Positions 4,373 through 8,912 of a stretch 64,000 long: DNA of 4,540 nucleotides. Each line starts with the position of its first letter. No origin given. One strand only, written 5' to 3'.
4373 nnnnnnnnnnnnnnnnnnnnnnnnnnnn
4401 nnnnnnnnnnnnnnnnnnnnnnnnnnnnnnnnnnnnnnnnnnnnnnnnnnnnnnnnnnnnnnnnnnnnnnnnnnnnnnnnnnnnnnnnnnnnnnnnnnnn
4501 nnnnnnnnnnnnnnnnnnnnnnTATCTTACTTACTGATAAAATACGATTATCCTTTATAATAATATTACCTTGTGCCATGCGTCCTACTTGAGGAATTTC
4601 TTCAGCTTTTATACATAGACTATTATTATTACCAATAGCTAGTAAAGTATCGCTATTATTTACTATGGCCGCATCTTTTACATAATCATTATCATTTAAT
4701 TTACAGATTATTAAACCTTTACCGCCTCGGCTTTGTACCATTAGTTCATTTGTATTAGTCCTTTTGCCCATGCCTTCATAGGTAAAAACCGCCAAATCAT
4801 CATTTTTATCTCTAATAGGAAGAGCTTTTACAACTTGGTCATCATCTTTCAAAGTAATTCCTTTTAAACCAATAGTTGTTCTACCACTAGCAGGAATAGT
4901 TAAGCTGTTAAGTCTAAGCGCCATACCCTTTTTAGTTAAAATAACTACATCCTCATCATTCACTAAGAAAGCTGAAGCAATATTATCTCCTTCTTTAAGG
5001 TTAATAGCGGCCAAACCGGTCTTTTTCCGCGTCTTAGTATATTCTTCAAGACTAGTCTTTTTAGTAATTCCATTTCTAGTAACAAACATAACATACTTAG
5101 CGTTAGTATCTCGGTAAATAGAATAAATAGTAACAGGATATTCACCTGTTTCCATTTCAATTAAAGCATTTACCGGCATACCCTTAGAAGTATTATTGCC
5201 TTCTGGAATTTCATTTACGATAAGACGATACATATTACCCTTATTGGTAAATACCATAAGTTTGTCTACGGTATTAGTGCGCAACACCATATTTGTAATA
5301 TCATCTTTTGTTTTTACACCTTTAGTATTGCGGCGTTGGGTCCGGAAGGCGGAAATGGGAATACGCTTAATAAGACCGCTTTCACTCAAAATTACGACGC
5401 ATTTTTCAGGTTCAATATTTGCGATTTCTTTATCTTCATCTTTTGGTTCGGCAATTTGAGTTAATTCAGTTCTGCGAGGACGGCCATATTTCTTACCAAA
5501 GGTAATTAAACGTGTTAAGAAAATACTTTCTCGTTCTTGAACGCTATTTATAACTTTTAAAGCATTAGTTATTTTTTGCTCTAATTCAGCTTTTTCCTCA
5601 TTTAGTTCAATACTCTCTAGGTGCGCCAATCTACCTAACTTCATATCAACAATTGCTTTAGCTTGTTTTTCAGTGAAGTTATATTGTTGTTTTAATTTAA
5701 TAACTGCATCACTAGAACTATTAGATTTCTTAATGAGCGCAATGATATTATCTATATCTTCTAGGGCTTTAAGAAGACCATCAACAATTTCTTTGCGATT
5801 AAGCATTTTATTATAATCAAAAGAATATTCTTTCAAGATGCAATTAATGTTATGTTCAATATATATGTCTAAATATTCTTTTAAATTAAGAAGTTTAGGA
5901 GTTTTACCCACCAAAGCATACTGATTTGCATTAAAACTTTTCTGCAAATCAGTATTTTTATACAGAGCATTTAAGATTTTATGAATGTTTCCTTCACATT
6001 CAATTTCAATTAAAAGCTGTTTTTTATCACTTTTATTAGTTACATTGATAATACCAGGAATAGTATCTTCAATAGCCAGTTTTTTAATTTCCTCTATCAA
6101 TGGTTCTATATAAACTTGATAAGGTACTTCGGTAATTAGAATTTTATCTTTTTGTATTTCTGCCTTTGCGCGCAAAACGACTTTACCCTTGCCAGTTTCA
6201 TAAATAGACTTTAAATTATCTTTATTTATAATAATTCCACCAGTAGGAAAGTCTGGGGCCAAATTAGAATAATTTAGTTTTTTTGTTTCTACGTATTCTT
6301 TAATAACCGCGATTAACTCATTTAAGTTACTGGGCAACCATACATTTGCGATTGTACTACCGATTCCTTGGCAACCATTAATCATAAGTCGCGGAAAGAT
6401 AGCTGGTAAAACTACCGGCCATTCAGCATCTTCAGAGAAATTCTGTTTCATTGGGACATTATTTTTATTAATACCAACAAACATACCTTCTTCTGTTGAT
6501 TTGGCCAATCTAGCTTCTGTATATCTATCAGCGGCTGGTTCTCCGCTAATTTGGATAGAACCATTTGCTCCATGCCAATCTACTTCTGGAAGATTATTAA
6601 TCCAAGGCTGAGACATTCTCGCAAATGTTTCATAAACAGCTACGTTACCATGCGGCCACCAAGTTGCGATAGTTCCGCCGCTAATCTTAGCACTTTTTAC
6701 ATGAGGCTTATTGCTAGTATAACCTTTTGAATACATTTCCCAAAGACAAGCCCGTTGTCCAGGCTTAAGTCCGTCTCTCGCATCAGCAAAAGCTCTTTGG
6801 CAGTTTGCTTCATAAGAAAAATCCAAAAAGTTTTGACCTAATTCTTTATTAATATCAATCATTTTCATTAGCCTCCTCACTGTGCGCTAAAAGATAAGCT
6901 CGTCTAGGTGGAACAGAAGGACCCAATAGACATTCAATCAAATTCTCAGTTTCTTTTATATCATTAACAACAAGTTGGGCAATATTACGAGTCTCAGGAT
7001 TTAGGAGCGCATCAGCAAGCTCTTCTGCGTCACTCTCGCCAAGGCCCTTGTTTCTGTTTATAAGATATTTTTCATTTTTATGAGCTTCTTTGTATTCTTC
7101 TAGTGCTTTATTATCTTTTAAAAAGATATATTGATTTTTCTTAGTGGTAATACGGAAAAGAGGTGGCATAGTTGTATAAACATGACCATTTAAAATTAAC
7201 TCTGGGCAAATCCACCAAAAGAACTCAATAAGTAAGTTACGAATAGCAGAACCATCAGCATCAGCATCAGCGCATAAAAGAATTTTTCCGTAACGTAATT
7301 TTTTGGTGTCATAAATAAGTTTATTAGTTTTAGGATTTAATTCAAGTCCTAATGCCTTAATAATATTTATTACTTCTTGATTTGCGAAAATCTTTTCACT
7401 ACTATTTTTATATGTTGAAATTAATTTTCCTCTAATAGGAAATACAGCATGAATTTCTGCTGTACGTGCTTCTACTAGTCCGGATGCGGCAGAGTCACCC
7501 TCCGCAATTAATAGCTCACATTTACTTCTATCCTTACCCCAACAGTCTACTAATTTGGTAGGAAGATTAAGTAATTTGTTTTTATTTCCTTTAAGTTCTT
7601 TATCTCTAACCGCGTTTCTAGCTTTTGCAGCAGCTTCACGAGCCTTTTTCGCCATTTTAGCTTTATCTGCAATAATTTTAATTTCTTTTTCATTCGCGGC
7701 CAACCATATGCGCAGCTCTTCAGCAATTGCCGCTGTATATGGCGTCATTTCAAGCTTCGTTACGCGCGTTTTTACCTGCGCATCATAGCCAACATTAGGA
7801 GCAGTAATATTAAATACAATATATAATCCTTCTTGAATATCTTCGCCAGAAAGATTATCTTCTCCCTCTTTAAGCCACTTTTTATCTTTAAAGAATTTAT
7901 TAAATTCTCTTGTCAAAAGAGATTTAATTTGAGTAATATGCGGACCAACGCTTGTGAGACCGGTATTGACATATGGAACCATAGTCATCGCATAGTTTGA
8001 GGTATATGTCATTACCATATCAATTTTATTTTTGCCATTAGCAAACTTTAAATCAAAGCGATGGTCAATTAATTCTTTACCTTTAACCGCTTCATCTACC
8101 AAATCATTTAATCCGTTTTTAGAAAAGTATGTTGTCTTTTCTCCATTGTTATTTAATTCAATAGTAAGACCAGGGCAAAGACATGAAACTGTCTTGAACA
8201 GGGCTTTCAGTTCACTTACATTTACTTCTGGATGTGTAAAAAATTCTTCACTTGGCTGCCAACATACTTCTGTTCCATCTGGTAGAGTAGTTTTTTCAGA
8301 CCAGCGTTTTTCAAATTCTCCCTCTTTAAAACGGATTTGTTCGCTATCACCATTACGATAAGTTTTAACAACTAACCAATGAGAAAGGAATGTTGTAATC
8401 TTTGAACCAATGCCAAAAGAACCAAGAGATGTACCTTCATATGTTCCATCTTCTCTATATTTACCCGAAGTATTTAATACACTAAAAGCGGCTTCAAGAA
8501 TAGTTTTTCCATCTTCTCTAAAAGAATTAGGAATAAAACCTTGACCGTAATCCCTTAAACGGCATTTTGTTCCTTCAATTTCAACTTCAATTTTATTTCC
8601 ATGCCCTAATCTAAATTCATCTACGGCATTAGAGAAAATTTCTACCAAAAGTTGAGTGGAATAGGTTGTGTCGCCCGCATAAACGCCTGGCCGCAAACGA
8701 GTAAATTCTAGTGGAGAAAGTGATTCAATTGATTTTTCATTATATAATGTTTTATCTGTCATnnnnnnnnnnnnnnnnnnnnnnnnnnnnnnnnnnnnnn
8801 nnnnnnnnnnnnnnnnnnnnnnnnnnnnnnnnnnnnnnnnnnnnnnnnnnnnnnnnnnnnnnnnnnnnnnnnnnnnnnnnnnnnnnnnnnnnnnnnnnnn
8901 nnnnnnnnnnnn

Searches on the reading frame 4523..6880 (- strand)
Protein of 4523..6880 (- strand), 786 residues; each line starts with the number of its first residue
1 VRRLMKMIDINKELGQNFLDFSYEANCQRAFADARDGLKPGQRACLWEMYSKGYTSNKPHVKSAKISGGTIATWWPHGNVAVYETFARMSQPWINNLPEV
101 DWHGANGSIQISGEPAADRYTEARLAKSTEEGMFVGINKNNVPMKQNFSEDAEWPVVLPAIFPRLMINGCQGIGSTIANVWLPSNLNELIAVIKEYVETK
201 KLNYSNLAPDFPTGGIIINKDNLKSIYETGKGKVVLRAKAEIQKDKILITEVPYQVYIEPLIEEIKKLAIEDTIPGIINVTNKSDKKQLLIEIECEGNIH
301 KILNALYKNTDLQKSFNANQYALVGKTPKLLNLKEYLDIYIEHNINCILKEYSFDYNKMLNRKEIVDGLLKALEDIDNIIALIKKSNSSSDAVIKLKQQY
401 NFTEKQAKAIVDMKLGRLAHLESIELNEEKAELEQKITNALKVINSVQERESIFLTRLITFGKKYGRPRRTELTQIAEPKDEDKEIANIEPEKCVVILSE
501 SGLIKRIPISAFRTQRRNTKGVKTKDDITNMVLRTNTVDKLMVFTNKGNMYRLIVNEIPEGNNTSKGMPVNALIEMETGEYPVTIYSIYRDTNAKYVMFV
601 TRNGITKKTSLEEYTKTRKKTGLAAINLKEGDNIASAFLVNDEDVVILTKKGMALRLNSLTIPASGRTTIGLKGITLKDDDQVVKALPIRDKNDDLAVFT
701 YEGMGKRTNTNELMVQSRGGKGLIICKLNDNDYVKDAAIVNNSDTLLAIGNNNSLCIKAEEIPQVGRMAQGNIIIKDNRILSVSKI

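Call 28: search_protein_families(library=phrogs, proteins=[window:4523-6880:-], max_evalue=0.00001)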
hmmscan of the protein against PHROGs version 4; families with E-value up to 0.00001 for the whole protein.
window:4523-6880:- (786 aa): 3 families
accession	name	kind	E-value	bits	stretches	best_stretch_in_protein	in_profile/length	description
phrog_551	-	DNA, RNA and nucleotide metabolism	2.1e-119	401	1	5-712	7-700/701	DNA topoisomerase II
phrog_28877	-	DNA, RNA and nucleotide metabolism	8.4e-101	339.4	1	9-715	687-1402/1441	DNA topoisomerase II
phrog_20354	-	DNA, RNA and nucleotide metabolism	8e-16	59.7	1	9-129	7-126/142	DNA topoisomerase II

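Call 41: search_dna_similar(query=window:4523-6880:-, collection=phages, mode=protein, max_rows=12)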
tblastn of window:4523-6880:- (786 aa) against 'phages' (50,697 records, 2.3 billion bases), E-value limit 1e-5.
Records with a match: 1810; places in all: 1813; records where one place covers at least 80% of the query: 135.
Best place of each record, by identity: <60% 1810.
By first word of the organism name: Escherichia 607; Klebsiella 286; Shigella 81; Aeromonas 75; Acinetobacter 73; Erwinia 61; Vibrio 56; Enterobacter 55; Bacteriophage 49; Enterobacteria 48; and 55 more.
By host as written in the record: Escherichia coli 249; - 234; Klebsiella pneumoniae 95; Erwinia amylovora 46; Escherichia coli B 28; Aeromonas salmonicida 27; Escherichia coli O157:H7 26; Shigella sp. 21; and 462 more.
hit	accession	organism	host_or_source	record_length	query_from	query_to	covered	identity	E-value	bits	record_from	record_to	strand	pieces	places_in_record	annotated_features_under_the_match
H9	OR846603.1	Enterococcus phage Efs 1-1-1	Enterococcus faecalis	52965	8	771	97%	36.4%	2e-135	449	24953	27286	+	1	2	record has no annotation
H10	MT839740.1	Bacteriophage sp.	human fecal samples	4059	8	776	98%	35.7%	3e-146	468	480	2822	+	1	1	record has no annotation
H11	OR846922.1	Listeria phage LM 4-11-1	Listeria monocytogenes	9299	8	786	99%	34.7%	1e-132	441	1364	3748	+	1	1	record has no annotation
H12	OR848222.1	Listeria phage LM 4-14-1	Listeria monocytogenes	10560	8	786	99%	34.7%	1e-132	441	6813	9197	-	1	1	record has no annotation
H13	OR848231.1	Listeria phage LM 4-14-1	Listeria monocytogenes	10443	8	786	99%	34.7%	3e-132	439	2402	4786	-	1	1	record has no annotation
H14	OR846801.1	Listeria phage LM 4-11-1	Listeria monocytogenes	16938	8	786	99%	34.7%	4e-132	439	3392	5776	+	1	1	record has no annotation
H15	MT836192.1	Bacteriophage sp.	human fecal samples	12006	8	786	99%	34.6%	4e-135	448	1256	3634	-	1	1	record has no annotation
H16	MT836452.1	Bacteriophage sp.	human fecal samples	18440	8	778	98%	34.8%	2e-133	443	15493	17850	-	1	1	record has no annotation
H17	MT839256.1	Bacteriophage sp.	human fecal samples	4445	5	786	99%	34.0%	8e-133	434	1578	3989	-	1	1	record has no annotation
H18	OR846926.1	Listeria phage LM 4-11-1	Listeria monocytogenes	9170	14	777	97%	34.7%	3e-114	387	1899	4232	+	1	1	record has no annotation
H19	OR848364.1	Listeria phage LM 4-14-1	Listeria monocytogenes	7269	15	777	97%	34.8%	7e-114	386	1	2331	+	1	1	record has no annotation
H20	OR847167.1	Listeria phage LM 4-11-1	Listeria monocytogenes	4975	8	786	99%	34.0%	7e-133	437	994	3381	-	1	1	record has no annotation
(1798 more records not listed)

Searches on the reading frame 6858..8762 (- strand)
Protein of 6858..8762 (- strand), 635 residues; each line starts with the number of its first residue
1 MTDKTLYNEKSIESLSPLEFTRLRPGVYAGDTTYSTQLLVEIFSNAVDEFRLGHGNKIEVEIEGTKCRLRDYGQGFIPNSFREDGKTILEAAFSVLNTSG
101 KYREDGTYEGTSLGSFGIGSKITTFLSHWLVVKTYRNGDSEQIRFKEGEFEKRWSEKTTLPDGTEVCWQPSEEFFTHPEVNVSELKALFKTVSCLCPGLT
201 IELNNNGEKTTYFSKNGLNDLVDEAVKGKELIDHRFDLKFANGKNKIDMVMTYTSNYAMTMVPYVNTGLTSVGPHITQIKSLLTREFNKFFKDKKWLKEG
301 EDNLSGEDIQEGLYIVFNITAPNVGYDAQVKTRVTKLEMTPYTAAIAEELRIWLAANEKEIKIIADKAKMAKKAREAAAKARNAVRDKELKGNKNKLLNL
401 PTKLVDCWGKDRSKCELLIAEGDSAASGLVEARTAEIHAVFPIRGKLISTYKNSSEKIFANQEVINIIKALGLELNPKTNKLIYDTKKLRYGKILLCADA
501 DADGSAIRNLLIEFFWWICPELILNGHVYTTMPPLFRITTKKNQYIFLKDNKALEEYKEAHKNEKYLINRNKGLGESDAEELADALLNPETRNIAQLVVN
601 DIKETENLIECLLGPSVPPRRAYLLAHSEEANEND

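Call 28: search_protein_families(library=phrogs, proteins=[window:6858-8762:-], max_evalue=0.00001)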
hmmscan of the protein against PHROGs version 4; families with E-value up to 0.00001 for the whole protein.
window:6858-8762:- (635 aa): 4 families
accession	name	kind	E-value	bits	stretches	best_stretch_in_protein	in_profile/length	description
phrog_543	-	DNA, RNA and nucleotide metabolism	9.1e-118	395.2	1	3-634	19-646/661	DNA topoisomerase II large subunit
phrog_28877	-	DNA, RNA and nucleotide metabolism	2.1e-85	288.4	1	7-630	3-671/1441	DNA topoisomerase II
phrog_7229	-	DNA, RNA and nucleotide metabolism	1.9e-17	64.6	1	459-631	10-169/172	DNA topoisomerase II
phrog_12023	-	DNA, RNA and nucleotide metabolism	1.1e-06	29.2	1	570-623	4-57/71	DNA topoisomerase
